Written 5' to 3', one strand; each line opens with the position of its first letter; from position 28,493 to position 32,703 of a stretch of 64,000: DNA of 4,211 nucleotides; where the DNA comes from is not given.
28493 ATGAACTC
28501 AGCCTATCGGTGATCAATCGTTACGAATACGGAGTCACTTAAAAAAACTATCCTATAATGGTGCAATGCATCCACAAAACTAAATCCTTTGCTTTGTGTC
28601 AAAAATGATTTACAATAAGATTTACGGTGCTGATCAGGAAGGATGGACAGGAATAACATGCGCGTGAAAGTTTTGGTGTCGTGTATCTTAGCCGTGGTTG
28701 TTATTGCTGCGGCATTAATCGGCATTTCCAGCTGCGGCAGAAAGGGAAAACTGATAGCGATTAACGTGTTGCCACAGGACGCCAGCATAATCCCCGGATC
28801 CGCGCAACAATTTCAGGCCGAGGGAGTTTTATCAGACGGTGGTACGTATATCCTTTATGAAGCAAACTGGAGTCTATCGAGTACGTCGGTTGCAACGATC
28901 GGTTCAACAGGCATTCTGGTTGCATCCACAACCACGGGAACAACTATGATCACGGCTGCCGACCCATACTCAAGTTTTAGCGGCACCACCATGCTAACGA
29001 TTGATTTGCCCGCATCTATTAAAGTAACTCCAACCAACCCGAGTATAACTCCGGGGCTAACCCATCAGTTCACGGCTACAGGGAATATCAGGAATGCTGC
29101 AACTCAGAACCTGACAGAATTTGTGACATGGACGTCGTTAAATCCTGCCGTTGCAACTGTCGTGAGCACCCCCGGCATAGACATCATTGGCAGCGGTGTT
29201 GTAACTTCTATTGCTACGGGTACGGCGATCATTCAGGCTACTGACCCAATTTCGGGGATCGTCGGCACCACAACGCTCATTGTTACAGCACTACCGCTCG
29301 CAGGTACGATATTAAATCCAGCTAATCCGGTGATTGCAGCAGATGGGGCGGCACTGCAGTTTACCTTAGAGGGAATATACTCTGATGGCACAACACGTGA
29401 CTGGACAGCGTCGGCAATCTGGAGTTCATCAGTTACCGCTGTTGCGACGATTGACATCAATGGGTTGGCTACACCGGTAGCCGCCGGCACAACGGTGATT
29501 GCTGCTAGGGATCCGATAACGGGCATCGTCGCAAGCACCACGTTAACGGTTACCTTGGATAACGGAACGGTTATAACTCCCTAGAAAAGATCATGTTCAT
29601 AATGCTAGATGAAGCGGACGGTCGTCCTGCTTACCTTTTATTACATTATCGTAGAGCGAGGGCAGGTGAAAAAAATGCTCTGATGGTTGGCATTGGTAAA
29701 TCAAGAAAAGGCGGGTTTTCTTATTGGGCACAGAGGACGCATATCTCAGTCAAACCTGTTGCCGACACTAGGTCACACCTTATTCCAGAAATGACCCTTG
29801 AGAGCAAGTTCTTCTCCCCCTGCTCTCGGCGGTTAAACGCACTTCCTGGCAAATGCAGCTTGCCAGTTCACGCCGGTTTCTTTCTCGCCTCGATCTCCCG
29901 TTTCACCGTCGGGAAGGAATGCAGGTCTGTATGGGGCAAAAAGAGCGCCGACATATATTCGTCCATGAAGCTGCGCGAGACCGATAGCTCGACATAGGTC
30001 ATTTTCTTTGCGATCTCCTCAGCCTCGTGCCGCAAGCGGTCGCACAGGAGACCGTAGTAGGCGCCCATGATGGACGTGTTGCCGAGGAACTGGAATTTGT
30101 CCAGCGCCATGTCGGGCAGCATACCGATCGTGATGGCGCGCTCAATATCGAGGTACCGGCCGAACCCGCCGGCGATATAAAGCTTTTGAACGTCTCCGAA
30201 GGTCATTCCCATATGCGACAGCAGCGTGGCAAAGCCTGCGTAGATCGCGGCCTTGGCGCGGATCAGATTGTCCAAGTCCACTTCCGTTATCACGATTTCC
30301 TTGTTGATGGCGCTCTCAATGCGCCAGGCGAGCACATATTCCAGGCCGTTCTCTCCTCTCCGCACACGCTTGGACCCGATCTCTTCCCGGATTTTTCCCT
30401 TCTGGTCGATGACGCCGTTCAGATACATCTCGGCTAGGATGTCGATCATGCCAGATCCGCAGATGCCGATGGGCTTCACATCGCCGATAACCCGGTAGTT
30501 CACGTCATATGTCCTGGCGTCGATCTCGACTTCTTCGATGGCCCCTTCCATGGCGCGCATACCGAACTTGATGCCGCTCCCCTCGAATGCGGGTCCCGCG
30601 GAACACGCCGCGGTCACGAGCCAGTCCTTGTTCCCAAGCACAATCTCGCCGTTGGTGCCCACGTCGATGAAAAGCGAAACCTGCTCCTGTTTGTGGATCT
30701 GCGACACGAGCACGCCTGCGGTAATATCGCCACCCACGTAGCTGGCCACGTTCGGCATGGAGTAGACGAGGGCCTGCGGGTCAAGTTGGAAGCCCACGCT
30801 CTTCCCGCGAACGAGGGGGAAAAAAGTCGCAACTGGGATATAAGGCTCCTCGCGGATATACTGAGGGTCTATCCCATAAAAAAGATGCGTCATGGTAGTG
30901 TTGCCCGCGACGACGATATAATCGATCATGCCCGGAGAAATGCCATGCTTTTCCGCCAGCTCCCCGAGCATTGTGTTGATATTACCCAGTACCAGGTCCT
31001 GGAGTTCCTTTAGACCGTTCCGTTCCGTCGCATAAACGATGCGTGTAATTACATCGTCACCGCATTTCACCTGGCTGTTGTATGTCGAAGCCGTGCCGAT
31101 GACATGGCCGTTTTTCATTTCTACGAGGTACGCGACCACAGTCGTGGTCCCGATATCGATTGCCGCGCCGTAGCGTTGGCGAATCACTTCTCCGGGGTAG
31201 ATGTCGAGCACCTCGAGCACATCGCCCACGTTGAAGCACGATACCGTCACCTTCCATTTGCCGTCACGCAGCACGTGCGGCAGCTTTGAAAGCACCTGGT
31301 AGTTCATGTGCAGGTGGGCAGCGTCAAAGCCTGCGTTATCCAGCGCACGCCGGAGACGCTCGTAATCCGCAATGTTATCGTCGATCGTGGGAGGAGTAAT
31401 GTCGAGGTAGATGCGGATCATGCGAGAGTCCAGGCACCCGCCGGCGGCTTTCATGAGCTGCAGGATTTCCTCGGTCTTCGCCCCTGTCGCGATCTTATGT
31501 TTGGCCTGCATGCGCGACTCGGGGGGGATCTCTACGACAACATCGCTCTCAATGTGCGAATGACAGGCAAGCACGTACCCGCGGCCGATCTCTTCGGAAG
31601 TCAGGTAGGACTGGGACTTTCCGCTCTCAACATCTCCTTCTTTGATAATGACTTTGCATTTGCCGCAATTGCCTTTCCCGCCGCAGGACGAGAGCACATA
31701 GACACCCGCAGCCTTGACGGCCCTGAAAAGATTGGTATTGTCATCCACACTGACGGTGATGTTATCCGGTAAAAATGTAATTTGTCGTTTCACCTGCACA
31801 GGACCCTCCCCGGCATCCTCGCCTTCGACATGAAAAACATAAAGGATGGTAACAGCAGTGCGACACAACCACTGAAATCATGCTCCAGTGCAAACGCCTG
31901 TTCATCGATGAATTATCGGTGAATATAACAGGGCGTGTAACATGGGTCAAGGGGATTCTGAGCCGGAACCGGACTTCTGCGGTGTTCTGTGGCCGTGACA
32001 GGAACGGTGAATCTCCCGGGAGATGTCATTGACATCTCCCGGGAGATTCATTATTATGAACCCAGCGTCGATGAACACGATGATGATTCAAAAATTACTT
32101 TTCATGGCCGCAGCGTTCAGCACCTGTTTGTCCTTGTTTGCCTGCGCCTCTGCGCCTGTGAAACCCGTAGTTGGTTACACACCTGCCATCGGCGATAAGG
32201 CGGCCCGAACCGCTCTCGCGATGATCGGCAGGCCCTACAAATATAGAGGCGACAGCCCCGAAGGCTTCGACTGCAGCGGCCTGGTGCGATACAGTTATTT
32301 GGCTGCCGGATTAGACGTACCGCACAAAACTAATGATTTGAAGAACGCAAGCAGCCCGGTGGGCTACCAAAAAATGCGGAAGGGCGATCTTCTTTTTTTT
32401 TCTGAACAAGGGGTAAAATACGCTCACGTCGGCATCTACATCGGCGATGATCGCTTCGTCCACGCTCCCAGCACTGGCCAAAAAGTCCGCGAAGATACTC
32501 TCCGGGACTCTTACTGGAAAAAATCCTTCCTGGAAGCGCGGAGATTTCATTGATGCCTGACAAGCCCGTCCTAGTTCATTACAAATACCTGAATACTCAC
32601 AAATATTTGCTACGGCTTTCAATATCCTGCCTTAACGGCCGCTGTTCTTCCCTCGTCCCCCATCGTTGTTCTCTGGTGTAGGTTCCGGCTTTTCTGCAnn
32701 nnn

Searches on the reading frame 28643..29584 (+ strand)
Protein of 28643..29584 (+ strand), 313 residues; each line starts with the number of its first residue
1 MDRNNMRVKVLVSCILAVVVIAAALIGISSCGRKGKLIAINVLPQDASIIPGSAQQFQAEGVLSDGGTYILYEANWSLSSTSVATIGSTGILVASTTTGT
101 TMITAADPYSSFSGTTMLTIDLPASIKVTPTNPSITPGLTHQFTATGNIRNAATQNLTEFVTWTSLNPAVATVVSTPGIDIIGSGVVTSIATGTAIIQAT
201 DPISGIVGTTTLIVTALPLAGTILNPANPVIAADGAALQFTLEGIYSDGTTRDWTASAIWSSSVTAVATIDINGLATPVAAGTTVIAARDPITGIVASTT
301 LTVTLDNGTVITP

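Call 37: search_protein_families(library=pfam, proteins=[window:28643-29584:+], max_evalue=0.0001)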
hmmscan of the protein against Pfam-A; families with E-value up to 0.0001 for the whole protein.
window:28643-29584:+ (313 aa): 1 family
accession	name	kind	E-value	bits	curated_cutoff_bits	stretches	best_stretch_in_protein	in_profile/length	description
PF02368.24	Big_2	-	1.5e-17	63.7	22.8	1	125-201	4-68/79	Bacterial Ig-like domain (group 2)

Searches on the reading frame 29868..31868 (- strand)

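Call 37: search_protein_families(library=pfam, proteins=[window:29868-31868:-], max_evalue=0.0001)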
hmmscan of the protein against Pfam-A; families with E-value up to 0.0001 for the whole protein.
window:29868-31868:- (666 aa): 4 families
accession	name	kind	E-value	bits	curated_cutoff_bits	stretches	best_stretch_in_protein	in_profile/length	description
PF14574.11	RACo_C_ter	-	8.3e-111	369.7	27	1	397-656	2-261/261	C-terminal domain of RACo the ASKHA domain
PF17651.6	Raco_middle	-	4.1e-60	202.6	26.8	1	233-394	1-163/163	RACo middle region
PF17650.6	RACo_linker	-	6.1e-20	71.3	26.2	1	146-227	8-83/86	RACo linker region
PF00111.32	Fer2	-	4.3e-13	49.4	21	1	34-105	5-75/77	2Fe-2S iron-sulfur cluster binding domain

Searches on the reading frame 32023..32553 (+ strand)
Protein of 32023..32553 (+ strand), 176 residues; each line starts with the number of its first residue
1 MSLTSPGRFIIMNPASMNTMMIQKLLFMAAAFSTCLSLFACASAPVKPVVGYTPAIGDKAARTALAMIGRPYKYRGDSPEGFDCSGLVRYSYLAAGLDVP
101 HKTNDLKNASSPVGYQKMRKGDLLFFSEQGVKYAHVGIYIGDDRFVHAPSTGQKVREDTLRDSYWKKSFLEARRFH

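Call 37: search_protein_families(library=pfam, proteins=[window:32023-32553:+], max_evalue=0.0001)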
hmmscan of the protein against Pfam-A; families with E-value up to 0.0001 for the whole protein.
window:32023-32553:+ (176 aa): 1 family
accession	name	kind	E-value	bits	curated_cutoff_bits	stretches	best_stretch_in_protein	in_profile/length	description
PF00877.26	NLPC_P60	-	2.4e-29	101.8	23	1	69-174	1-105/105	NlpC/P60 family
